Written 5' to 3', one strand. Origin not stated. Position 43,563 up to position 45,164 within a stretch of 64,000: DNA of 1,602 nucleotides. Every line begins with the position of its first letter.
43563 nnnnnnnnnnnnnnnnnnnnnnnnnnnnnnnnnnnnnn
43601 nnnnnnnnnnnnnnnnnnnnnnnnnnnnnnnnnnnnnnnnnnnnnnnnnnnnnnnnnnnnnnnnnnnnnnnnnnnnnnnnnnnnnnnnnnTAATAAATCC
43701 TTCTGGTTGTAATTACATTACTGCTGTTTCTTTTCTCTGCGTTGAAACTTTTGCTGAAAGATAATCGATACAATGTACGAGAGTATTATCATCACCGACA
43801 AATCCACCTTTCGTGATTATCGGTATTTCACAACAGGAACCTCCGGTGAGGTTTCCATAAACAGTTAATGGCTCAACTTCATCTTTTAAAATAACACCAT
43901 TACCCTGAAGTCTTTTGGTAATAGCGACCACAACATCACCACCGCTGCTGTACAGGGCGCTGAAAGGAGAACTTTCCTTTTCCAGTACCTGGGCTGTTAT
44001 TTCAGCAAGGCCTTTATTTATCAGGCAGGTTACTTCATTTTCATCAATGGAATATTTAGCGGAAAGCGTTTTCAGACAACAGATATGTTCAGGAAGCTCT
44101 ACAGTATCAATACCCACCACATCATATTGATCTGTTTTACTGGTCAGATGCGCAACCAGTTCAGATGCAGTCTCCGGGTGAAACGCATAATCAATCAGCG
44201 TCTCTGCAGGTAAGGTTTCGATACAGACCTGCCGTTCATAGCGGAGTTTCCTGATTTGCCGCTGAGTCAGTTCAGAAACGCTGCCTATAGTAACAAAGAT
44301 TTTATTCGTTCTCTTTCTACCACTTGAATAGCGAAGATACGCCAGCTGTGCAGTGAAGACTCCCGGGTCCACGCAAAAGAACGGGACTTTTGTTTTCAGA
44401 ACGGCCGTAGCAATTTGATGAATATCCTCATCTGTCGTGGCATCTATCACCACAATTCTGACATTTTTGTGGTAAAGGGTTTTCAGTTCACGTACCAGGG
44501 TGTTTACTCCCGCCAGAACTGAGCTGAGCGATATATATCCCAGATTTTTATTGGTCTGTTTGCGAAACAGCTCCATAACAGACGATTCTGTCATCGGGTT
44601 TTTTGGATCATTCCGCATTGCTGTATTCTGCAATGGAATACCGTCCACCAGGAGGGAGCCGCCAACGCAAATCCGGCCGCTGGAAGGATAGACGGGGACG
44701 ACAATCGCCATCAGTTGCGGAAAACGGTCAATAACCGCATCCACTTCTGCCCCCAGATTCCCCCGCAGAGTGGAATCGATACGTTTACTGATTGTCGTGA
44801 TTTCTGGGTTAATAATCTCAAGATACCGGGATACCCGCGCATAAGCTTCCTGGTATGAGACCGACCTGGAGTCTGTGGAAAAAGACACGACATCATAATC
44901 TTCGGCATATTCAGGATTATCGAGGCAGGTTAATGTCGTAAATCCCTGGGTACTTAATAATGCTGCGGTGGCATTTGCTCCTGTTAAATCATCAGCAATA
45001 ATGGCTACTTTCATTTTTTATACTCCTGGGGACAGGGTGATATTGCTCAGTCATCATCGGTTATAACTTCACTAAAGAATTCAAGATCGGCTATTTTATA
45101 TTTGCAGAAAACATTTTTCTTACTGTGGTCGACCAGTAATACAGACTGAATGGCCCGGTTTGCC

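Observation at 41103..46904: Tetronate-type catabolic cluster: DUF1537 kinase, PdxA2-like dehydrogenase, GntP permease, DeoR regulator, KpsF-like isomerase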

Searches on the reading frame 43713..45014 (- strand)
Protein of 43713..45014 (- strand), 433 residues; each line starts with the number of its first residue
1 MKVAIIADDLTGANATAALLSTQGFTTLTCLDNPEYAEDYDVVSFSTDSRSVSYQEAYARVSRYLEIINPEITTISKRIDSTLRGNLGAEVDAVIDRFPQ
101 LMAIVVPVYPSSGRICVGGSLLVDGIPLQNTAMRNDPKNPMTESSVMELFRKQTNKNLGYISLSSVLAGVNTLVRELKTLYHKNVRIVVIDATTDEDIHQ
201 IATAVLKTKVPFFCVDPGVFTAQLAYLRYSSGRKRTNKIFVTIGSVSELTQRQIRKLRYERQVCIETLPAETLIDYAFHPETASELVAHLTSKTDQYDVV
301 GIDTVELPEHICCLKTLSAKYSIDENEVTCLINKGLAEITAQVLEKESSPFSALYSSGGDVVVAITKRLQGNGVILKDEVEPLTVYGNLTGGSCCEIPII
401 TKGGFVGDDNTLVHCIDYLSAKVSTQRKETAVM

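Call 3: search_protein_families(library=ncbifam, proteins=[window:43713-45014:-])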
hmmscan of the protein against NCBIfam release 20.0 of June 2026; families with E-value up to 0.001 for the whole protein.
window:43713-45014:- (433 aa): 3 families
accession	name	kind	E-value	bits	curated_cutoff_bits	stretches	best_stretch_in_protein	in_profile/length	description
NF047819.1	ThrnKinDtnkGamma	equivalog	3.1e-75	253.6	450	1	1-423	1-420/422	D-threonate kinase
NF043035.1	OxoTetrKin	equivalog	1.3e-38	133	350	1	3-382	2-384/418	3-oxo-tetronate kinase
NF042436.1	OxoIsoapKin_OiaK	equivalog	3.4e-07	29.3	700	1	4-372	12-404/451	3-oxo-isoapionate kinase OiaK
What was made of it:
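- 43713..45014 (-): DUF1537 acid-sugar kinase (433 aa). Best NCBIfam model is D-threonate kinase, 253.6 bits (cut-off 450); OtnK scores 133 (cut-off 350) (call 3).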

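Call 14: search_solved_structures(query=window:43713-45014:-, max_evalue=0.001, show_alignments=2)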
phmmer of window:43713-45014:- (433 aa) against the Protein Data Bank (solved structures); distinct sequences matched with E-value up to 0.001: 5.
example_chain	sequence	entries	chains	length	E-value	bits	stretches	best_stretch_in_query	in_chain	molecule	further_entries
4xfm_A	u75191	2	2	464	6.9e-33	117.4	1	3-424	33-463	Uncharacterized protein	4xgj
4xfr_A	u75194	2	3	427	7.5e-25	91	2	3-254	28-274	Uncharacterized protein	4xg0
1yzy_A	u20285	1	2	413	4.4e-22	81.9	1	4-260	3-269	Hypothetical protein HI1011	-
3dqq_A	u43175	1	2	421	1.4e-16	63.7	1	1-258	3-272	Putative tRNA synthase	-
5dmh_A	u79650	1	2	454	8.1e-16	61.2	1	5-205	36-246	Uncharacterized protein conserved in bacteria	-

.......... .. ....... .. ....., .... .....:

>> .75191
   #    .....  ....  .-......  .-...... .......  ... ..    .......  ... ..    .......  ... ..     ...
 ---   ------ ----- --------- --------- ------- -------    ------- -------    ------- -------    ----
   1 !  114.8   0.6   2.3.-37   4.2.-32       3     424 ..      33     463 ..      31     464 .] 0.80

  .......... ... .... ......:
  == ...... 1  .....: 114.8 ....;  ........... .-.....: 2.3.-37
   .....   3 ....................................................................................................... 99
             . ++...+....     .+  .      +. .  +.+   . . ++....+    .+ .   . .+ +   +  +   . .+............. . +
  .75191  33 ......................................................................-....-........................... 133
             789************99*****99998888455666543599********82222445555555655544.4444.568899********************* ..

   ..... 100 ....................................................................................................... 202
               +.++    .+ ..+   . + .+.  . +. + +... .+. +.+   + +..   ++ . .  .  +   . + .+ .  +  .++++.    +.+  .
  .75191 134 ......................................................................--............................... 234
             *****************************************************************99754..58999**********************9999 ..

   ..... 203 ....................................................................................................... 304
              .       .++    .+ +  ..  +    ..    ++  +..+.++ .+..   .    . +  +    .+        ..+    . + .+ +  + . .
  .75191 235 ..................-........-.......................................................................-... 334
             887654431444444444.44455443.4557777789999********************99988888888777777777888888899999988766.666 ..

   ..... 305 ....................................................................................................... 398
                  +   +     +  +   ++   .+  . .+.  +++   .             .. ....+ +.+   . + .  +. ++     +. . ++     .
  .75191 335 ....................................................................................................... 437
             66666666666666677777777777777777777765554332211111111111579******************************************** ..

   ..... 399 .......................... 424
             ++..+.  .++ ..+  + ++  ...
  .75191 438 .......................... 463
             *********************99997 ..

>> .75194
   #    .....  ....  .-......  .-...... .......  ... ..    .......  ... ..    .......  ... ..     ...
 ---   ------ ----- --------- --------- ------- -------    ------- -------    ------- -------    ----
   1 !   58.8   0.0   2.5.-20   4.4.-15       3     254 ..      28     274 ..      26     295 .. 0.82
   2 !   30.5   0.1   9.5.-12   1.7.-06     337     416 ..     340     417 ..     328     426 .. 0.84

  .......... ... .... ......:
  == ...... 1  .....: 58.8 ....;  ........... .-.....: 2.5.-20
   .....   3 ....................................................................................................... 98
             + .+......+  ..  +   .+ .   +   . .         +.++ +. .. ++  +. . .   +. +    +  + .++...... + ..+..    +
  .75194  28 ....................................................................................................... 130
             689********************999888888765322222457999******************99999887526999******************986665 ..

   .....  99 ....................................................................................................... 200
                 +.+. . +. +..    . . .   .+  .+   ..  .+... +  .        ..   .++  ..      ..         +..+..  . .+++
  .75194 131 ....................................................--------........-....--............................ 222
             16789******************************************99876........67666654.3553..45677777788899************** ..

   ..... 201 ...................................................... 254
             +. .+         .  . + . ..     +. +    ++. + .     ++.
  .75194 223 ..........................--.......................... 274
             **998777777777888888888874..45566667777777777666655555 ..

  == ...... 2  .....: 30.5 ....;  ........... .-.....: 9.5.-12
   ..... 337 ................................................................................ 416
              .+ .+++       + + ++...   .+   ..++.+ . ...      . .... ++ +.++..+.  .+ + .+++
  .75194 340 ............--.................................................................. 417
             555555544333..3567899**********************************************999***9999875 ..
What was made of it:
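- Identity to the structurally characterised kinases appears low, judging from the modest scores (61-117 bits, call 14); I did not compute it.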

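Call 16: find_homologous_proteins(query=window:43713-45014:-, max_evalue=1e-30)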
Query window:43713-45014:- (433 aa): 2076 proteins with E <= 1e-30 among 8000 candidates; the best 120 are listed.
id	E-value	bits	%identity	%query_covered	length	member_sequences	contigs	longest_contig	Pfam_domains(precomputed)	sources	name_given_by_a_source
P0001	2.4e-274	927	98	100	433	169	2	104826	PF17042.11,PF07005.17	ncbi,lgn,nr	ncbi:four-carbon acid sugar kinase family protein [Salmonella enterica subsp. salamae]|nr:four-carbo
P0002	7.1e-244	827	86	100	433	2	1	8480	PF17042.11,PF07005.17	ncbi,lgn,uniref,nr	ncbi:TPA: four-carbon acid sugar kinase family protein [Klebsiella oxytoca]|uniref:Four-carbon acid 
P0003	2.2e-232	789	83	99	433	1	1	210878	PF17042.11,PF07005.17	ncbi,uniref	ncbi:four-carbon acid sugar kinase family protein [Pantoea sp. C2G6]|uniref:four-carbon acid sugar k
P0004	1.4e-226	770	80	99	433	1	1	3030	PF17042.11,PF07005.17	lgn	-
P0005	6.6e-223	758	81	100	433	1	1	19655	PF17042.11,PF07005.17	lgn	-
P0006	5.7e-222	755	79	99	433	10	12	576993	PF17042.11,PF07005.17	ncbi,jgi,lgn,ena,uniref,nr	ncbi:four-carbon acid sugar kinase family protein [Pluralibacter gergoviae]|uniref:four-carbon acid 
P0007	7.6e-221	751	78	100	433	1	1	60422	PF17042.11,PF07005.17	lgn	-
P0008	9.0e-213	725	76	99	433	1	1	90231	PF17042.11,PF07005.17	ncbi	-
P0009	1.3e-206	704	75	99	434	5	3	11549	PF17042.11,PF07005.17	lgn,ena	-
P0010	6.9e-201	685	71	99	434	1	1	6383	PF17042.11,PF07005.17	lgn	-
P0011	1.7e-200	684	71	99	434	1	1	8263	PF17042.11,PF07005.17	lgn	-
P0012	1.8e-200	684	71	99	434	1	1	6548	PF17042.11,PF07005.17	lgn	-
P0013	3.5e-200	683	71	99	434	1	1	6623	PF17042.11,PF07005.17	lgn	-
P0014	4.1e-200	683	72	99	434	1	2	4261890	PF17042.11,PF07005.17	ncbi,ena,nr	ncbi:hypothetical protein TUM12370_06120 [Salmonella enterica subsp. enterica serovar Choleraesuis]|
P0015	1.1e-199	682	71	99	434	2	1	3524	PF17042.11,PF07005.17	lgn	-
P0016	9.9e-198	675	71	100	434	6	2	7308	PF17042.11,PF07005.17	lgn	-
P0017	2.8e-194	664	72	99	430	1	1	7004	PF17042.11,PF07005.17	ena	-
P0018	1.3e-193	661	71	98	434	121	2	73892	PF17042.11,PF07005.17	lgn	-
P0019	2.8e-192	657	70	99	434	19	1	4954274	PF17042.11,PF07005.17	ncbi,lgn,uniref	ncbi:four-carbon acid sugar kinase family protein [Cedecea davisae]|uniref:four-carbon acid sugar ki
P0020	3.6e-192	657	70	99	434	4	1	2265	PF17042.11,PF07005.17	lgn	-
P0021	7.1e-188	643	69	98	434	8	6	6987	PF17042.11,PF07005.17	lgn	-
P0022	2.7e-172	591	64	99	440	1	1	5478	PF17042.11,PF07005.17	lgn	-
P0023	1.6e-169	582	63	98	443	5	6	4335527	PF17042.11,PF07005.17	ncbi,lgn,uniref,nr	ncbi:hypothetical protein SOASR030_26890 [Leminorella grimontii]|uniref:Four-carbon acid sugar kinas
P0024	5.1e-166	571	62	98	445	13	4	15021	PF17042.11,PF07005.17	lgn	-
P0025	5.7e-164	564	93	65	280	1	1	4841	PF17042.11,PF07005.17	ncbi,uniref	ncbi:four-carbon acid sugar kinase family protein, partial [Salmonella enterica]|uniref:four-carbon 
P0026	1.8e-163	562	61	98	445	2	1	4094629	PF17042.11,PF07005.17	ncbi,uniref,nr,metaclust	ncbi:four-carbon acid sugar kinase family protein [Pragia fontium]|uniref:four-carbon acid sugar kin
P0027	2.5e-163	562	63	98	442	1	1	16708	PF17042.11,PF07005.17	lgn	-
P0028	6.7e-160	551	62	100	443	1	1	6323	PF17042.11,PF07005.17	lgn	-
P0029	3.8e-159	548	60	98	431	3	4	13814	PF17042.11,PF07005.17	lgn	-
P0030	4.4e-158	545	59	98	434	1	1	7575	PF17042.11,PF07005.17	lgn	-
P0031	6.0e-156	538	59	98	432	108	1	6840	PF17042.11,PF07005.17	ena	-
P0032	4.5e-155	535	58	99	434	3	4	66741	PF17042.11,PF07005.17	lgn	-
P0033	1.2e-154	533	59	98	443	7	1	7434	PF17042.11,PF07005.17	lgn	-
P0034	3.1e-154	532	59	99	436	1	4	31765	PF17042.11,PF07005.17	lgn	-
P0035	2.5e-153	529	57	98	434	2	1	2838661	PF17042.11,PF07005.17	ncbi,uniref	ncbi:four-carbon acid sugar kinase family protein [Orbus sturtevantii]|uniref:four-carbon acid sugar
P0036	5.6e-153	528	58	98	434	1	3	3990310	PF17042.11,PF07005.17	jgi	jgi:uncharacterized protein YgbK (DUF1537 family)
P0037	3.2e-146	505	98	55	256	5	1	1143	PF07005.17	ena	-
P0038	5.9e-126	439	67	68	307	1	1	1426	PF17042.11,PF07005.17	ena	-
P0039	1.0e-102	362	44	99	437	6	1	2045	PF17042.11,PF07005.17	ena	-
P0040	4.0e-102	360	44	98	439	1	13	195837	PF17042.11,PF07005.17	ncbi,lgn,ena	-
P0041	4.6e-100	354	43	98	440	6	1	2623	PF17042.11,PF07005.17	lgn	-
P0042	1.4e-99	352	44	98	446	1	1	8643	PF17042.11,PF07005.17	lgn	-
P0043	8.9e-99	349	44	98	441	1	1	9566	PF17042.11,PF07005.17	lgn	-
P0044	1.5e-98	349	43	98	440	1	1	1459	PF17042.11,PF07005.17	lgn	-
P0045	1.6e-98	348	44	98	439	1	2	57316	PF17042.11,PF07005.17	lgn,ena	-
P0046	2.5e-98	348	44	99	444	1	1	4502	PF17042.11,PF07005.17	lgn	-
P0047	3.6e-98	347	44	98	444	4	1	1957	PF17042.11,PF07005.17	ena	-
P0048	5.8e-98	347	44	98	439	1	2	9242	PF17042.11,PF07005.17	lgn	-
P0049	7.6e-98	346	44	98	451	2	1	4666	PF17042.11,PF07005.17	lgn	-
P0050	1.7e-97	345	43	98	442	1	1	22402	PF17042.11,PF07005.17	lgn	-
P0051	1.7e-97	345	44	98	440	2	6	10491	PF17042.11,PF07005.17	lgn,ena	-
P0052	3.0e-97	344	43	98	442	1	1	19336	PF17042.11,PF07005.17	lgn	-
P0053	3.8e-97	344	44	98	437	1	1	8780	PF17042.11,PF07005.17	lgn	-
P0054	4.8e-97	344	45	98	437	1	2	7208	PF17042.11,PF07005.17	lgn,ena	-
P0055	7.4e-97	343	43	98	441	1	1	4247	PF17042.11,PF07005.17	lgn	-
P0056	7.8e-97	343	42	98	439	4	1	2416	PF17042.11,PF07005.17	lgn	-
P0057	8.4e-97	343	45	98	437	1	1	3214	PF17042.11,PF07005.17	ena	-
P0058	1.2e-96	342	45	98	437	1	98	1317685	PF17042.11,PF07005.17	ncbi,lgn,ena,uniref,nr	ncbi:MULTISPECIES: four-carbon acid sugar kinase family protein [Terrisporobacter]|uniref:Serine kin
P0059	1.4e-96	342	45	98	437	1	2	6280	PF17042.11,PF07005.17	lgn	-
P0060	1.6e-96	342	45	98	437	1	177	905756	PF17042.11,PF07005.17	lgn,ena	-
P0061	1.7e-96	342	45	98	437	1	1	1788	PF17042.11,PF07005.17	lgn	-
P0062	2.0e-96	342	45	98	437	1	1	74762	PF17042.11,PF07005.17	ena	-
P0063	3.0e-96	341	43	98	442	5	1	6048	PF17042.11,PF07005.17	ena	-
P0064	3.3e-96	341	44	98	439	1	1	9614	PF17042.11,PF07005.17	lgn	-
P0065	4.0e-96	341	45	98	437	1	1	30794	PF17042.11,PF07005.17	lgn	-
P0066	4.5e-96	340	42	98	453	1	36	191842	PF17042.11,PF07005.17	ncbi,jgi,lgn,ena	jgi:uncharacterized protein YgbK (DUF1537 family)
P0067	4.6e-96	340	41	98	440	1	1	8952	PF17042.11,PF07005.17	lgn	-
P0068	4.8e-96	340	45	98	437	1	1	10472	PF17042.11,PF07005.17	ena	-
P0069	5.0e-96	340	42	98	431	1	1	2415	PF17042.11,PF07005.17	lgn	-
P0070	5.3e-96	340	43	100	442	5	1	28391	PF17042.11,PF07005.17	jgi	-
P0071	5.5e-96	340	43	98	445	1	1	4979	PF17042.11,PF07005.17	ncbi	-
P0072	5.6e-96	340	43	98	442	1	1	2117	PF17042.11,PF07005.17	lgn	-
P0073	5.7e-96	340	43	98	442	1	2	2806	PF17042.11,PF07005.17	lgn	-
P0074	8.6e-96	339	42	98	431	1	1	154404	PF17042.11,PF07005.17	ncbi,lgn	ncbi:MAG: four-carbon acid sugar kinase family protein [Sedimentibacter sp.]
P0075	9.0e-96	339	42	98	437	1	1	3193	PF17042.11,PF07005.17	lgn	-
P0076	1.0e-95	339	45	98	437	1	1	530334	PF17042.11,PF07005.17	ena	-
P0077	1.0e-95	339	44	98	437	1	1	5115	PF17042.11,PF07005.17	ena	-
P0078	1.1e-95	339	43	98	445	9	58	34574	PF17042.11,PF07005.17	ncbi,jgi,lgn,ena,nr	ncbi:MAG TPA: four-carbon acid sugar kinase family protein [Sedimentibacter sp.]|nr:four-carbon acid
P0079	1.4e-95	339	43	98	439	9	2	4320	PF17042.11,PF07005.17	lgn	-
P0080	1.8e-95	338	42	98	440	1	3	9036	PF17042.11,PF07005.17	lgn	-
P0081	3.3e-95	338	45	98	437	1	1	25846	PF17042.11,PF07005.17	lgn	-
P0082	4.8e-95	337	43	98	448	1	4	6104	PF17042.11,PF07005.17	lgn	-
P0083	6.3e-95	337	43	98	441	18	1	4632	PF17042.11,PF07005.17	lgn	-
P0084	1.0e-94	336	42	99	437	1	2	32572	PF17042.11,PF07005.17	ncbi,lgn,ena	-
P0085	1.2e-94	336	43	98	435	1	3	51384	PF17042.11,PF07005.17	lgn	-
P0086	2.0e-94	335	42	98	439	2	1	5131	PF17042.11,PF07005.17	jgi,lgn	jgi:uncharacterized protein YgbK (DUF1537 family)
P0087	2.3e-94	335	42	98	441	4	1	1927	PF17042.11,PF07005.17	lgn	-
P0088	4.0e-94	334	38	99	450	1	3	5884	PF17042.11,PF07005.17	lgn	-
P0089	5.4e-94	334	44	98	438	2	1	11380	PF17042.11,PF07005.17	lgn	-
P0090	5.4e-94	334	43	98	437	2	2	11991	PF17042.11,PF07005.17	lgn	-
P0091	5.8e-94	333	43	98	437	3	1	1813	PF17042.11,PF07005.17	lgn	-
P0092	9.0e-94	333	42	98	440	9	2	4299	PF17042.11,PF07005.17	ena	-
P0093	9.3e-94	333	41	98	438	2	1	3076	PF17042.11,PF07005.17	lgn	-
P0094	1.1e-93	332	62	60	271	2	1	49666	PF07005.17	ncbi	-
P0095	1.2e-93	332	43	98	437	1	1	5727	PF17042.11,PF07005.17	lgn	-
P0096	1.4e-93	332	42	98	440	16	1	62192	PF17042.11,PF07005.17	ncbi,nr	ncbi:MAG TPA: four-carbon acid sugar kinase family protein [Sedimentibacter sp.]|nr:four-carbon acid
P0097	1.8e-93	332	43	98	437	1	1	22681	PF17042.11,PF07005.17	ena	-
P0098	2.0e-93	332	42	98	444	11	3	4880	PF17042.11,PF07005.17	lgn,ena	-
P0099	2.2e-93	332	43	98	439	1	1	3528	PF17042.11,PF07005.17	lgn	-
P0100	2.4e-93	331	41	98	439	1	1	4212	PF17042.11,PF07005.17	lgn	-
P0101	2.5e-93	331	44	98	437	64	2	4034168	PF17042.11,PF07005.17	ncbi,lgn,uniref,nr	ncbi:four-carbon acid sugar kinase family protein [Terrisporobacter mayombei]|uniref:D-erythronate k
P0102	2.9e-93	331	42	98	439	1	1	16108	PF17042.11,PF07005.17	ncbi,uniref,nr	ncbi:four-carbon acid sugar kinase family protein [Anaerophilus nitritogenes]|uniref:four-carbon aci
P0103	4.9e-93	330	41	99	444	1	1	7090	PF17042.11,PF07005.17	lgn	-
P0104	5.0e-93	330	42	98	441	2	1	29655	PF17042.11,PF07005.17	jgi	-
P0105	5.5e-93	330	40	98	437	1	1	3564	PF17042.11,PF07005.17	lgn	-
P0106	5.8e-93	330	40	99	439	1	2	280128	PF17042.11,PF07005.17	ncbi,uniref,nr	ncbi:four-carbon acid sugar kinase family protein [Sporosalibacterium faouarense]|uniref:four-carbon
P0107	6.5e-93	330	43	98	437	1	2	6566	PF17042.11,PF07005.17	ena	-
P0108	8.4e-93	330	42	98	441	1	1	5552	PF17042.11,PF07005.17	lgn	-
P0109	9.5e-93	329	43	98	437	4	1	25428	PF17042.11,PF07005.17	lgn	-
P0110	1.3e-92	329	42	98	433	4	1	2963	PF17042.11,PF07005.17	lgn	-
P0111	1.8e-92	329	41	99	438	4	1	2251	PF17042.11,PF07005.17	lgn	-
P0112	1.9e-92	328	41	98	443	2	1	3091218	PF17042.11,PF07005.17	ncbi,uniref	ncbi:four-carbon acid sugar kinase family protein [Proteinivorax tanatarense]|uniref:Four-carbon aci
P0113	2.1e-92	328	45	98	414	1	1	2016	PF17042.11,PF07005.17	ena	-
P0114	2.2e-92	328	42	98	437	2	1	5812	PF17042.11,PF07005.17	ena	-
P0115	2.2e-92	328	42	98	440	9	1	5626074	PF17042.11,PF07005.17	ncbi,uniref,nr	ncbi:four-carbon acid sugar kinase family protein [Vallitalea guaymasensis]|uniref:Four-carbon acid 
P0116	2.3e-92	328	41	99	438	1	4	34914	PF17042.11,PF07005.17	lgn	-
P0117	2.5e-92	328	41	98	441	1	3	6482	PF17042.11,PF07005.17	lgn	-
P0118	2.5e-92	328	42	99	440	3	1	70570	PF17042.11,PF07005.17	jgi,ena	-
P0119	2.8e-92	328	41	98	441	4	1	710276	PF17042.11,PF07005.17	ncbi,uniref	ncbi:four-carbon acid sugar kinase family protein [Desulfosporosinus sp. SYSU MS00001]|uniref:four-c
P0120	2.9e-92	328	42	98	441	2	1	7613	PF17042.11,PF07005.17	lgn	-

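Call 17: find_encoding_contigs(protein=P0006, flank=8000, max_places=2)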
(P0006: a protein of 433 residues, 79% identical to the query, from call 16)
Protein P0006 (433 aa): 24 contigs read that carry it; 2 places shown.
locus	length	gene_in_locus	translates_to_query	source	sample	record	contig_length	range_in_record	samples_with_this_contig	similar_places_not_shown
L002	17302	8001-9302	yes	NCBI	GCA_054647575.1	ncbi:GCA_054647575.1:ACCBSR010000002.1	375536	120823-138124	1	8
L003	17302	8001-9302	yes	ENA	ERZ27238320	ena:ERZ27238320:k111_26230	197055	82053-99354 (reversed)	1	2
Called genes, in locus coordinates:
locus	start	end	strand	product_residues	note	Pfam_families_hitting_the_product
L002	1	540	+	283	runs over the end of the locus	PF00497:SBP_bac_3, PF10613:Lig_chan-Glu_bd (faint)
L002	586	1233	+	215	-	PF00528:BPD_transp_1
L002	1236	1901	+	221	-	PF00528:BPD_transp_1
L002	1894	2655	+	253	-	PF02463:SMC_N (weak), PF00005:ABC_tran, PF13304:AAA_21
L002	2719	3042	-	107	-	PF01381:HTH_3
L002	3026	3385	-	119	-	PF06296:RelE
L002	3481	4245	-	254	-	PF00106:adh_short, PF08659:KR, PF13561:adh_short_C2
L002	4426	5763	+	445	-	PF00202:Aminotran_3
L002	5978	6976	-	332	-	PF01380:SIS, PF00571:CBS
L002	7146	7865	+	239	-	PF13412:HTH_24 (faint), PF08220:HTH_DeoR, PF08279:HTH_11, PF00455:DeoRC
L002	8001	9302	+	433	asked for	PF07005:SBD_N, PF17042:NBD_C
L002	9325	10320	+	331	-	PF04166:PdxA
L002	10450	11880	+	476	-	PF03600:CitMHS, PF02447:GntP_permease, PF06808:DctM (weak)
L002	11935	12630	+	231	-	PF13302:Acetyltransf_3, PF00583:Acetyltransf_1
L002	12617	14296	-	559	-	PF00732:GMC_oxred_N, PF05199:GMC_oxred_C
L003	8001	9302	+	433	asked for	PF07005:SBD_N, PF17042:NBD_C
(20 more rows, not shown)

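Call 18: find_encoding_contigs(protein=P0023, flank=8000, max_places=2)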
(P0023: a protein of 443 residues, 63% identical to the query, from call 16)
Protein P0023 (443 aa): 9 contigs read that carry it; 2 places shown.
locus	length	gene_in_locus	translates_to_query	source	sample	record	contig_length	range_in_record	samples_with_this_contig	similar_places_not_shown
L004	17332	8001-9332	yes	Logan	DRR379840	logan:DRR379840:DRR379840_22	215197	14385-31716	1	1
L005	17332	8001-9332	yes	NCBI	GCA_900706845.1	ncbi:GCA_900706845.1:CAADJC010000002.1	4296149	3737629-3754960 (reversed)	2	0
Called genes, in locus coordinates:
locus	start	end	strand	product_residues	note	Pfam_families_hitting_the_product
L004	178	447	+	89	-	PF00312:Ribosomal_S15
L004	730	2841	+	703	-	PF01138:RNase_PH, PF03725:RNase_PH_C, PF03726:PNPase, PF01138:RNase_PH, PF00013:KH_1, PF00575:S1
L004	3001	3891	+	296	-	PF13371:TPR_9 (faint), PF13432:TPR_16 (faint), PF00515:TPR_1 (faint), PF07719:TPR_2 (faint), PF13181:TPR_8 (faint), PF13414:TPR_11 (faint), PF13431:TPR_17 (faint)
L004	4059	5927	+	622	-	PF00270:DEAD, PF00271:Helicase_C, PF25399:DeaD_dimer, PF03880:DbpA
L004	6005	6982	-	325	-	PF01380:SIS, PF00571:CBS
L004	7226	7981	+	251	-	PF08220:HTH_DeoR, PF08279:HTH_11 (weak), PF00455:DeoRC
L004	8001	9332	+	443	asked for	PF07005:SBD_N, PF17042:NBD_C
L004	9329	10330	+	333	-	PF04166:PdxA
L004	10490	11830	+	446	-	PF02447:GntP_permease, PF03600:CitMHS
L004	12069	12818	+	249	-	-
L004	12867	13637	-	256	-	PF08220:HTH_DeoR, PF08279:HTH_11, PF00455:DeoRC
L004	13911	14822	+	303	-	PF02737:3HCDH_N (faint), PF03446:NAD_binding_2, PF14833:NAD_binding_11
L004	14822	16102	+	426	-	PF07005:SBD_N, PF17042:NBD_C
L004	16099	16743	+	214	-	PF00596:Aldolase_II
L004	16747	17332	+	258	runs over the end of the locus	PF01261:AP_endonuc_2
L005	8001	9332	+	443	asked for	PF07005:SBD_N, PF17042:NBD_C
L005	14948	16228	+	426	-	PF07005:SBD_N, PF17042:NBD_C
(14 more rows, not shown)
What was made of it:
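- In Leminorella the unit lies directly beside a ygbI-J-K-L-M-type tetronate cluster (call 18).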
